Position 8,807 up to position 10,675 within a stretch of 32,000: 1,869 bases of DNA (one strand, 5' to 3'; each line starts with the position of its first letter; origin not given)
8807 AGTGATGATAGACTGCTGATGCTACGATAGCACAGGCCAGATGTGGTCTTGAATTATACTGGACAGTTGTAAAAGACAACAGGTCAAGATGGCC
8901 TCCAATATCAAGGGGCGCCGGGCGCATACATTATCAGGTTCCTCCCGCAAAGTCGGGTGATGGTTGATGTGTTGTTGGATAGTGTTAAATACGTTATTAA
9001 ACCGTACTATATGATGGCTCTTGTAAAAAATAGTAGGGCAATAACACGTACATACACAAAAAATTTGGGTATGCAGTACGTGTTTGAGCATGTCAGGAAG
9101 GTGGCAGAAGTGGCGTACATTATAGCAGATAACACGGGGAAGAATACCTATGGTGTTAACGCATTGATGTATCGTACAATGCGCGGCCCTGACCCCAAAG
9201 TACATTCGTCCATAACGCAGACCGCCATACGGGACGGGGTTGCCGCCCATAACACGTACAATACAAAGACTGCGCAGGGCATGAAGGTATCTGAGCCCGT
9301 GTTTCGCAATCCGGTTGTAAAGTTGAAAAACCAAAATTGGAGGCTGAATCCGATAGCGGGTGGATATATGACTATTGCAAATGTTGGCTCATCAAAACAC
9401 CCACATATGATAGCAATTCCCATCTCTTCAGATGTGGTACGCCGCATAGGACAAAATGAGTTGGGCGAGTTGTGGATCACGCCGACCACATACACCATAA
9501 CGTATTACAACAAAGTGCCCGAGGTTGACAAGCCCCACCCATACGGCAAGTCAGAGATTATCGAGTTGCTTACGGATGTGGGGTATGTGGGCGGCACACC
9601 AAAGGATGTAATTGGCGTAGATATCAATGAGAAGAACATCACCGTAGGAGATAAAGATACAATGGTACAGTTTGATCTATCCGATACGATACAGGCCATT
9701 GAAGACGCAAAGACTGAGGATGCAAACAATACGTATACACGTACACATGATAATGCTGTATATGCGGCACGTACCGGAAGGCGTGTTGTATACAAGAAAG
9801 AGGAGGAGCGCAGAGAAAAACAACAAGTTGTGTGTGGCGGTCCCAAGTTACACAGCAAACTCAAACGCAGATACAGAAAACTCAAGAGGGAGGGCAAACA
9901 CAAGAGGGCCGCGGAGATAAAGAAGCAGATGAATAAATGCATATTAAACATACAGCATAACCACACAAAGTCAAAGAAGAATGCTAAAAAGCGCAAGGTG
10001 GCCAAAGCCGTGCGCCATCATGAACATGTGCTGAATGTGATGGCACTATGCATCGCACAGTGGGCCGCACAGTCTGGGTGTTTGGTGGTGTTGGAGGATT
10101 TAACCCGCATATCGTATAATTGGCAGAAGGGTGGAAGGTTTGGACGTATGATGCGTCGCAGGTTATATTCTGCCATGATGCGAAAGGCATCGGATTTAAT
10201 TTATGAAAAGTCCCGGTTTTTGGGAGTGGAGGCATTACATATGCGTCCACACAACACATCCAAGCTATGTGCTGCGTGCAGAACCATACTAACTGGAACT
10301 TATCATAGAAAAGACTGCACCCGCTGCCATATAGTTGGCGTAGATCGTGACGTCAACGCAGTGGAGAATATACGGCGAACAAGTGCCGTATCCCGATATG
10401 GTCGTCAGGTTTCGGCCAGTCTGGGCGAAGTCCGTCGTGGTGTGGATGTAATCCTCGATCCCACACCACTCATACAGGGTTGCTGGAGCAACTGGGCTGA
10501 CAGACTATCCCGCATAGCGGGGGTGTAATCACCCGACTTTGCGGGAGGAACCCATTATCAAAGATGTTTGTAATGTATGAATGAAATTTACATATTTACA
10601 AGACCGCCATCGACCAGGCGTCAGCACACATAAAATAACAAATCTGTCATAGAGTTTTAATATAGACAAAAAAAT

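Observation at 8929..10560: TnpB-only element with perfect 25-bp terminal inverted repeats and an exact 8-bp target-site duplication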

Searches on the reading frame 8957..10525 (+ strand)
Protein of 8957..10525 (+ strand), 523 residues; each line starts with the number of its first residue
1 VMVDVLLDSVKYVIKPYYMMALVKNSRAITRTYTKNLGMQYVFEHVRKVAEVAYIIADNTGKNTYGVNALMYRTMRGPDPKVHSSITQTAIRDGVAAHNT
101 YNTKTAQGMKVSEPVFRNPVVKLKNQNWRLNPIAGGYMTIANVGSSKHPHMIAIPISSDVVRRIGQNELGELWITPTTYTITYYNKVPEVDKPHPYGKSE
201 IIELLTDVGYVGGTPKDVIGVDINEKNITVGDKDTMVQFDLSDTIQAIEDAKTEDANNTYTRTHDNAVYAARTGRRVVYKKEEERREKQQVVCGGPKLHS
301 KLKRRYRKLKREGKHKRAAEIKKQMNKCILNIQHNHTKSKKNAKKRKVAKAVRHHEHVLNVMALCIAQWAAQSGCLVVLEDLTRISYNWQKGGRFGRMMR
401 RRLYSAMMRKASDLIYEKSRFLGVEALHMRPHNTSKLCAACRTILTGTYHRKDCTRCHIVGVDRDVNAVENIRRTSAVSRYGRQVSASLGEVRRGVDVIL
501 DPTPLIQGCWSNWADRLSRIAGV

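Call 5: search_protein_families(library=pfam, proteins=[window:8957-10525:+], max_evalue=0.1)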
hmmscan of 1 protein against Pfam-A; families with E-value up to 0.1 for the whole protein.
window:8957-10525:+ (523 aa): 1 family
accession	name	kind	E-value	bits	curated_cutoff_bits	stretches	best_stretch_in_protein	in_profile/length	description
PF07282.18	Cas12f1-like_TNB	-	2e-06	28.3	26.3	1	414-472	7-60/60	Cas12f1-like, TNB domain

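Call 6: search_protein_families(library=ncbifam, proteins=[window:8957-10525:+], max_evalue=0.01)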
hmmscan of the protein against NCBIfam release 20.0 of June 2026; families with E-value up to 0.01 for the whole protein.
window:8957-10525:+ (523 aa): 2 families
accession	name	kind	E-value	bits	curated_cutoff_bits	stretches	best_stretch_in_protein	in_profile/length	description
NF049972.1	CRISPR_Cas12f2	exception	7e-07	28.4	450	1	311-472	376-515/524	type V CRISPR-associated effector Cas12f2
TIGR01766.2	TIGR01766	domain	0.0044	17.5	32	0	366-435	16-82/82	IS200/IS605 family accessory protein TnpB-related protein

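Call 13: find_homologous_proteins(query=window:9011-10525:+, max_evalue=0.00001)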
Query window:9011-10525:+ (505 aa): 38 proteins with E <= 0.00001 among 7816 candidates.
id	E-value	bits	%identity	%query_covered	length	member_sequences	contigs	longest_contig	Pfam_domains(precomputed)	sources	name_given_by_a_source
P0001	0.0e+0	1096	95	100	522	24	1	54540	PF07282.19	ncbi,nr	ncbi:MAG: transposase [Cenarchaeum sp. SB0675_bin_21]|nr:transposase [Cenarchaeum sp. SB0675_bin_21]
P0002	0.0e+0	1029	89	100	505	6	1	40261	PF07282.19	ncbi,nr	ncbi:MAG: transposase [Cenarchaeum sp. SB0675_bin_21]|nr:transposase [Cenarchaeum sp. SB0675_bin_21]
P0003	0.0e+0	1018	89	99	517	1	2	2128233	PF07282.19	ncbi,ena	-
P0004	0.0e+0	1017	88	100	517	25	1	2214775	PF07282.19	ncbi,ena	-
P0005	2.6e-296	1001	87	99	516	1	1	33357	PF07282.19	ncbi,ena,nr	ncbi:MAG: transposase [Cenarchaeum sp. SB0675_bin_21]|nr:transposase [Cenarchaeum sp. SB0675_bin_21]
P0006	2.0e-292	988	86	99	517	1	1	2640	PF07282.19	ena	-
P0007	2.7e-291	984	88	96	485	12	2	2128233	PF07282.19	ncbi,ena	-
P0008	3.6e-285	964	87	95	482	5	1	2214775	PF07282.19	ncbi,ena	-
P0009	1.7e-277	939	81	99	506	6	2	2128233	PF07282.19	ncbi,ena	-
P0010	2.5e-263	892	77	98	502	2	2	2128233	PF07282.19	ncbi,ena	-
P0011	1.2e-184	632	80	69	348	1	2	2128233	-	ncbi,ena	-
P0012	3.4e-178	611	90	61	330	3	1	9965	-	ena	-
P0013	7.6e-163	561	79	62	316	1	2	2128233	PF07282.19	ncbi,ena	-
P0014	9.0e-152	524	52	98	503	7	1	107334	PF07282.19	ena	-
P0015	3.7e-146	506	48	100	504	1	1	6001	PF07282.19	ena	-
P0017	8.8e-144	498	49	97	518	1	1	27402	PF07282.19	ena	-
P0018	2.1e-140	487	48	99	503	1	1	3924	PF07282.19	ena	-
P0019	3.3e-140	486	49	99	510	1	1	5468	PF07282.19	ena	-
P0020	9.9e-140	484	47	99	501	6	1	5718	PF07282.19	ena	-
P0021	6.5e-138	478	48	98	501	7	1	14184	PF07282.19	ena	-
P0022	2.5e-137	476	48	99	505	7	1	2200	PF07282.19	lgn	-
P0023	3.0e-135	470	55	79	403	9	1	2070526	PF07282.19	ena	-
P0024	3.9e-109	383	52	70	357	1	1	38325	PF07282.19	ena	-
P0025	1.1e-92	329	35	96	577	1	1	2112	PF07282.19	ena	-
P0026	1.3e-86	309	35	93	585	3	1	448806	PF07282.19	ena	-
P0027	2.2e-83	299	33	94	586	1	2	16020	PF07282.19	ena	-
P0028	4.8e-77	278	35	100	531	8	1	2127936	PF07282.19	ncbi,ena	-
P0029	1.4e-76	276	35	97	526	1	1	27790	PF07282.19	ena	-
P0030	1.2e-75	273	35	98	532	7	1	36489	PF07282.19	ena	-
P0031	1.2e-67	247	35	97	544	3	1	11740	PF07282.19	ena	-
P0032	1.7e-62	230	33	95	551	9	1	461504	PF07282.19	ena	-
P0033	1.3e-59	220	32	95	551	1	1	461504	PF07282.19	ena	-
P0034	5.5e-57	211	33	94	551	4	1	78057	PF07282.19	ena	-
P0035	1.2e-6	45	26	34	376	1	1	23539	PF07282.19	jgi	jgi:putative transposase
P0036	2.2e-6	45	27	31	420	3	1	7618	PF07282.19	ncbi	-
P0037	4.4e-6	44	27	33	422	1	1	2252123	PF07282.19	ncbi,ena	-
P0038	6.5e-6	43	26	30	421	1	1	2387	PF07282.19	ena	-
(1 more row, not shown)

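Call 15: find_encoding_contigs(protein=P0004, flank=3000, max_places=10)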
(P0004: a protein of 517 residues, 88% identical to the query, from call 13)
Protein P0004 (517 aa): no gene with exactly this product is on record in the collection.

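Call 16: find_encoding_contigs(protein=P0014, flank=3000, max_places=4)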
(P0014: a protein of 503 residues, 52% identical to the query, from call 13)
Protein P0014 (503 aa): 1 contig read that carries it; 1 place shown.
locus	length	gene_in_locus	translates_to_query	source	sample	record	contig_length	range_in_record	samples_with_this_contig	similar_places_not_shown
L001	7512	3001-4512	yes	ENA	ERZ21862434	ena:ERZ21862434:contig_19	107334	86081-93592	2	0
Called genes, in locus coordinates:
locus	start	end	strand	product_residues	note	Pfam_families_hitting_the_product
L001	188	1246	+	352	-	PF01916:DS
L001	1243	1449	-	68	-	-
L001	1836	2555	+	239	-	PF01909:NTP_transf_2, PF18765:Polbeta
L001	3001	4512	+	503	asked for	PF07282:Cas12f1-like_TNB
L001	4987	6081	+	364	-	PF01658:Inos-1-P_synth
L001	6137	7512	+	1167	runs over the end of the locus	PF02463:SMC_N, PF13175:AAA_15, PF13304:AAA_21 (weak), PF13476:AAA_23, PF13555:AAA_29 (faint), PF06470:SMC_hinge, PF13304:AAA_21 (weak)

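Call 22: find_encoding_contigs(protein=P0003, flank=3000, max_places=10)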
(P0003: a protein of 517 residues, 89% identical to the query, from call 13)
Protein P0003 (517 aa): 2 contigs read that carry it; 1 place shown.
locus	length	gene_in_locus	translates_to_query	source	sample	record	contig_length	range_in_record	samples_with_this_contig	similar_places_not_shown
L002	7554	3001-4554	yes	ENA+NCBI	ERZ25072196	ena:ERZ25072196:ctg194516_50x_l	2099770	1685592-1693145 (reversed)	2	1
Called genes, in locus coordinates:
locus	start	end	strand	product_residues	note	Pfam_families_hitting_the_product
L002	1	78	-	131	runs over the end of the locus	PF12797:Fer4_2 (faint), PF12837:Fer4_6 (faint), PF13237:Fer4_10 (faint), PF14697:Fer4_21, PF12838:Fer4_7, PF13187:Fer4_9 (weak), PF00037:Fer4 (weak)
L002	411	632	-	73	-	-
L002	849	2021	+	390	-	PF00753:Lactamase_B (weak), PF12706:Lactamase_B_2 (weak), PF10996:Beta-Casp, PF07521:RMMBL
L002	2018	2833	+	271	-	PF07934:OGG_N (weak), PF00730:HhH-GPD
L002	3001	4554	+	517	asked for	PF07282:Cas12f1-like_TNB (weak)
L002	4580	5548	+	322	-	PF00005:ABC_tran, PF13304:AAA_21 (faint), PF13732:DrrA1-3_C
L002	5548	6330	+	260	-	PF01061:ABC2_membrane, PF12698:ABC2_membrane_3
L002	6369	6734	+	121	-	-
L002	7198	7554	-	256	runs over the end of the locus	PF05013:FGase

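Call 23: find_encoding_contigs(protein=P0001, flank=3000, max_places=10)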
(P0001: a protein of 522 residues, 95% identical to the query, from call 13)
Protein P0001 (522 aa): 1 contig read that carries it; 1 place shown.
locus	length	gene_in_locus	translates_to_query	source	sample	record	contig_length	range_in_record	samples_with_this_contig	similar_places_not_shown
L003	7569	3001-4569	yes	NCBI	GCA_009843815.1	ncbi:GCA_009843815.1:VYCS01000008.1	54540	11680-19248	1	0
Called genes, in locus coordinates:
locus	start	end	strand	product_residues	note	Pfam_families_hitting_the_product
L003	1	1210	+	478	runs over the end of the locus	PF22641:TiaS_TCKD, PF08489:TiaS_FLD, PF23783:Zn_ribbon_TiaS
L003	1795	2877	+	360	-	PF07995:GSDH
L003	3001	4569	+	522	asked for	PF07282:Cas12f1-like_TNB (weak)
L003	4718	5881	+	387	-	PF00108:Thiolase_N, PF22691:Thiolase_C_1, PF02803:Thiolase_C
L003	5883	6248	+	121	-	PF01796:OB_ChsH2_C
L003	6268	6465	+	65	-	-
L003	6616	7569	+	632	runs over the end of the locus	PF12840:HTH_20 (weak), PF24038:DUF7347, PF03477:ATP-cone (weak), PF13597:NRDD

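Call 26: find_related_loci(query=A1, collection=genome_contigs, flank=4000)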
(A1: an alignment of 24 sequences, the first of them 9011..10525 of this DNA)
Query A1 (505 aa) in genome_contigs; peptide patterns used: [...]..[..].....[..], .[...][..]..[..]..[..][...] (x = any residue, [..] = any of these).
96 stretches matched a pattern; 9 encode a relative of the query (tblastn E <= 1e-3); 9 distinct loci.
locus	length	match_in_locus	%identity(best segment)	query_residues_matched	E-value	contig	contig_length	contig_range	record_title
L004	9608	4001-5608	36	2-505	8e-90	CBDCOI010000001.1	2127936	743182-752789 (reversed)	MAG: Nitrosopumilaceae archaeon isolate fec153ef-6954-4ee0-80d4-06340fe0f1b3 genome assembly, contig: contig_1, whole ge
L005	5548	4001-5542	35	18-469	1e-84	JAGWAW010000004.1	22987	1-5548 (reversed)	MAG: Nitrosopumilaceae archaeon isolate 277c_17 scaffold_2028, whole genome shotgun sequence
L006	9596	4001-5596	35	2-505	3e-83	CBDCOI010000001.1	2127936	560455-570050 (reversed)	MAG: Nitrosopumilaceae archaeon isolate fec153ef-6954-4ee0-80d4-06340fe0f1b3 genome assembly, contig: contig_1, whole ge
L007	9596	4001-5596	34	2-505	5e-83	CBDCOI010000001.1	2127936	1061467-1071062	MAG: Nitrosopumilaceae archaeon isolate fec153ef-6954-4ee0-80d4-06340fe0f1b3 genome assembly, contig: contig_1, whole ge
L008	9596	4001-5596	35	2-505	5e-83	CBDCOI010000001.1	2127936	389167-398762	MAG: Nitrosopumilaceae archaeon isolate fec153ef-6954-4ee0-80d4-06340fe0f1b3 genome assembly, contig: contig_1, whole ge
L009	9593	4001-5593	35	2-505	3e-80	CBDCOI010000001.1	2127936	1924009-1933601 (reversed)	MAG: Nitrosopumilaceae archaeon isolate fec153ef-6954-4ee0-80d4-06340fe0f1b3 genome assembly, contig: contig_1, whole ge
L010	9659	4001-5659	35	6-494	1e-79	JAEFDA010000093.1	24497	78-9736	MAG: Thaumarchaeota archaeon isolate TS contig-70_184_length_24498_read-count_476741, whole genome shotgun sequence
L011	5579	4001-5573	39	6-469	3e-74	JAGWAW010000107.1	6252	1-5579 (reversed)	MAG: Nitrosopumilaceae archaeon isolate 277c_17 scaffold_18516, whole genome shotgun sequence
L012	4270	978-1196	92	430-502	3e-40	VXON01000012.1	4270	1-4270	MAG: Cenarchaeum sp. SB0662_bin_33 NODE_12155_length_4270_cov_91.158244, whole genome shotgun sequence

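Call 39: find_related_loci(query=A1, collection=metagenome_contigs, flank=5000)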
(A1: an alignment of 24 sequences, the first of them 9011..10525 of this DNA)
Query A1 (505 aa) in metagenome_contigs; peptide patterns used: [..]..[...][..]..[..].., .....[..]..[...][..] (x = any residue, [..] = any of these).
80 stretches matched a pattern; 3 encode a relative of the query (tblastn E <= 1e-3); 3 distinct loci.
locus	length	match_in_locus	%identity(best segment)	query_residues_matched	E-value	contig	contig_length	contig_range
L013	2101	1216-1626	29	321-454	6e-7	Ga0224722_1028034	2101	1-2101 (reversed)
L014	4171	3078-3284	40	385-454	1e-6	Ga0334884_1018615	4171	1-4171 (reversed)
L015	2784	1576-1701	38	379-420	1e-5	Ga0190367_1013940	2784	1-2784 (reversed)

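Call 40: find_encoding_contigs(protein=P0009, flank=5000, max_places=10)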
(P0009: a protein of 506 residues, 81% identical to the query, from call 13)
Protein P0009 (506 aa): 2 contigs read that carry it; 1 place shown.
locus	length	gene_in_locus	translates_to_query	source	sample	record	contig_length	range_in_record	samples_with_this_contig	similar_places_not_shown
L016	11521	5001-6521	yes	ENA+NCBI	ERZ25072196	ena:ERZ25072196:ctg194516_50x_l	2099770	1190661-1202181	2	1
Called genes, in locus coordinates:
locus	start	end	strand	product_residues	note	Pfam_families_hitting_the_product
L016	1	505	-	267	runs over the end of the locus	PF00977:His_biosynth, PF03060:NMO (faint)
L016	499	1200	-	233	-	PF00977:His_biosynth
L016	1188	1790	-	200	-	PF00117:GATase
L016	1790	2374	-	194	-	PF00475:IGPD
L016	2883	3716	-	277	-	PF13276:HTH_21, PF00665:rve, PF13683:rve_3, PF13333:rve_2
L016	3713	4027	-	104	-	PF01527:HTH_Tnp_1, PF13518:HTH_28, PF13551:HTH_29 (faint)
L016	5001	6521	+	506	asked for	PF07282:Cas12f1-like_TNB (weak)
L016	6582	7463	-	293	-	PF13419:HAD_2 (faint), PF00702:Hydrolase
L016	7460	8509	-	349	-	PF00155:Aminotran_1_2, PF04864:Alliinase_C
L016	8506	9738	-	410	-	PF00815:Histidinol_dh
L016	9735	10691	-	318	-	PF01634:HisG, PF08029:HisG_C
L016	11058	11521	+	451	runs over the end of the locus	PF01385:OrfB_IS605, PF07282:Cas12f1-like_TNB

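Call 41: find_encoding_contigs(protein=P0032, flank=5000, max_places=10)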
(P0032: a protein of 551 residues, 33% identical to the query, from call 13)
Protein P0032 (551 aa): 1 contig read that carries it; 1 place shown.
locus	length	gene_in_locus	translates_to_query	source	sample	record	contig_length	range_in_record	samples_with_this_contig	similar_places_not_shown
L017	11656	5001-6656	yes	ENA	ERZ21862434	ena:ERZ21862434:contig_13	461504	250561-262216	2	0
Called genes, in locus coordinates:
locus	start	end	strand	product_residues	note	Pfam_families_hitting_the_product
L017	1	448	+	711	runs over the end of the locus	PF02359:CDC48_N, PF12775:AAA_7 (faint), PF02933:CDC48_2, PF05496:RuvB_N, PF00004:AAA, PF17862:AAA_lid_3, PF00004:AAA, PF17862:AAA_lid_3, +20 more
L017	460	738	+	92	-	-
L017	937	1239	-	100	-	-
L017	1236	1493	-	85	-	PF05942:PaREP1 (weak)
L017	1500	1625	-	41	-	-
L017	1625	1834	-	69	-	-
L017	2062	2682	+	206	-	-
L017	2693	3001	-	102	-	PF04075:F420H2_quin_red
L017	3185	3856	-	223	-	PF00230:MIP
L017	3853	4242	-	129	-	PF01451:LMWPc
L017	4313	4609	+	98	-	PF01022:HTH_5, PF12840:HTH_20, PF13412:HTH_24 (faint)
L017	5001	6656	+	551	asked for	PF07282:Cas12f1-like_TNB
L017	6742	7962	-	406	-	PF13784:Fic_N, PF02661:Fic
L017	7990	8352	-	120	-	-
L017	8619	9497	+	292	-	-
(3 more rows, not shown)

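Call 42: find_encoding_contigs(protein=P0026, flank=5000, max_places=10)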
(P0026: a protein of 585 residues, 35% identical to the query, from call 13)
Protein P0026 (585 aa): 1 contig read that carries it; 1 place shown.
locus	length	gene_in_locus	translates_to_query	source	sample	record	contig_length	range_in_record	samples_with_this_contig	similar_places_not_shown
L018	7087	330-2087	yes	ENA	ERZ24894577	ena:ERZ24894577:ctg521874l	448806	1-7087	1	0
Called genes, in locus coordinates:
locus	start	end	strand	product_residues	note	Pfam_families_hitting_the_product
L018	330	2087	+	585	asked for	PF07282:Cas12f1-like_TNB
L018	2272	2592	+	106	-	PF01883:FeS_assembly_P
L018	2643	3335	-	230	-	PF13085:Fer2_3, PF13237:Fer4_10, PF12838:Fer4_7 (weak), PF13183:Fer4_8, PF13187:Fer4_9 (weak), PF13484:Fer4_16 (weak), PF13534:Fer4_17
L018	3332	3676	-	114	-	PF01127:Sdh_cyt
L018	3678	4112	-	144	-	PF01127:Sdh_cyt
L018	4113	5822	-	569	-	PF00890:FAD_binding_2, PF07992:Pyr_redox_2 (faint), PF02910:Succ_DH_flav_C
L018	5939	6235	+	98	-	PF06677:Auto_anti-p27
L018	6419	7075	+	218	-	PF00665:rve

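Call 50: find_encoding_contigs(protein=P0005, flank=4000, max_places=10)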
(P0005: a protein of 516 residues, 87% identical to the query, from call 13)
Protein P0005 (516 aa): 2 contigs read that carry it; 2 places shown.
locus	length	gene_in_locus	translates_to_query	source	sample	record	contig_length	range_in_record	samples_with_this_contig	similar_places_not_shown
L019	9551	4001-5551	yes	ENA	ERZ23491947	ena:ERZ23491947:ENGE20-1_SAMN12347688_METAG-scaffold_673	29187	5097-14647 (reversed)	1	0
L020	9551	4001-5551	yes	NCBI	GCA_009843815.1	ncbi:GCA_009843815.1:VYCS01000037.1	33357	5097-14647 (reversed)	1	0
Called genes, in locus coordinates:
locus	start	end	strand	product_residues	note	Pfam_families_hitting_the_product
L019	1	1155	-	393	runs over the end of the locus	PF00285:Citrate_synt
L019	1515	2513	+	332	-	PF01368:DHH (weak), PF02272:DHHA1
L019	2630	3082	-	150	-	PF14588:YjgF_endoribonc, PF01042:Ribonuc_L-PSP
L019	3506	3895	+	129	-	-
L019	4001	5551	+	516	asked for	PF07282:Cas12f1-like_TNB (weak)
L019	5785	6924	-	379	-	PF01978:TrmB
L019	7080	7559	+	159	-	-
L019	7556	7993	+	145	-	-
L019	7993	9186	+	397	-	PF00004:AAA, PF09336:Vps4_C (faint)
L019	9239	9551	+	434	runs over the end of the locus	PF00127:Copper-bind (weak), PF13473:Cupredoxin_1 (weak), PF08269:dCache_2 (weak)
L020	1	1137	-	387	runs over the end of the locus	PF00285:Citrate_synt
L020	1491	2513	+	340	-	PF01368:DHH (weak), PF02272:DHHA1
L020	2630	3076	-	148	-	PF14588:YjgF_endoribonc, PF01042:Ribonuc_L-PSP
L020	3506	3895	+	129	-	-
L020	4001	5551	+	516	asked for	PF07282:Cas12f1-like_TNB (weak)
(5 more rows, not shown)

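Call 51: find_encoding_contigs(protein=P0021, flank=4000, max_places=10)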
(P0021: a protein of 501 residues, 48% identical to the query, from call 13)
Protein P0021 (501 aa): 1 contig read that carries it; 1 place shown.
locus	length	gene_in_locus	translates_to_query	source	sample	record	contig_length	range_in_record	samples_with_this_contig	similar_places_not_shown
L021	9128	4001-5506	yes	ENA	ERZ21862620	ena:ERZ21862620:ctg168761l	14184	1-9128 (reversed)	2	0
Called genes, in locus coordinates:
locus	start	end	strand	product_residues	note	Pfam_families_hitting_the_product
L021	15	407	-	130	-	-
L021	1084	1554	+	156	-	PF00708:Acylphosphatase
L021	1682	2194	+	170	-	PF00708:Acylphosphatase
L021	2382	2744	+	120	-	-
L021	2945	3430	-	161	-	PF00665:rve (weak), PF13610:DDE_Tnp_IS240 (weak), PF13683:rve_3 (faint)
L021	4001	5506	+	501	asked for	PF07282:Cas12f1-like_TNB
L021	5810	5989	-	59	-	-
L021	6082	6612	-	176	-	PF12917:YfbR-like, PF13023:HD_3, PF01966:HD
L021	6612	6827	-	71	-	-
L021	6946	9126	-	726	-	?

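Call 52: find_encoding_contigs(protein=P0034, flank=4000, max_places=10)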
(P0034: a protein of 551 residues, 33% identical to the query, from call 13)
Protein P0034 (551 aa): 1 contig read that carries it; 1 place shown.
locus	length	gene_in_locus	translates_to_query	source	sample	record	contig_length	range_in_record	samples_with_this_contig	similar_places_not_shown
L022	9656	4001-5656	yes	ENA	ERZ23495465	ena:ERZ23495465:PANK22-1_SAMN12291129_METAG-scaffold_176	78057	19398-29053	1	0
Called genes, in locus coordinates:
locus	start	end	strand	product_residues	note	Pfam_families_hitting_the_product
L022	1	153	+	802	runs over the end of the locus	PF08269:dCache_2 (faint), PF27194:TP_0008 (faint), PF17200:sCache_2 (faint)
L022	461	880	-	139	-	PF01951:Archease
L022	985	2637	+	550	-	-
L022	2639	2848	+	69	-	-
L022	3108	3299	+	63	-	-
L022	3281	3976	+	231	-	PF00132:Hexapep (faint), PF25084:LbH_EIF2B (faint), PF25087:GMPPB_C (faint)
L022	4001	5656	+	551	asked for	PF07282:Cas12f1-like_TNB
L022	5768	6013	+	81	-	-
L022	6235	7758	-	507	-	PF13458:Peripla_BP_6, PF01094:ANF_receptor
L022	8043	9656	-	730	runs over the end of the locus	PF00009:GTP_EFTU, PF22042:EF-G_D2, PF03144:GTP_EFTU_D2, PF14492:EFG_III, PF03764:EFG_IV, PF00679:EFG_C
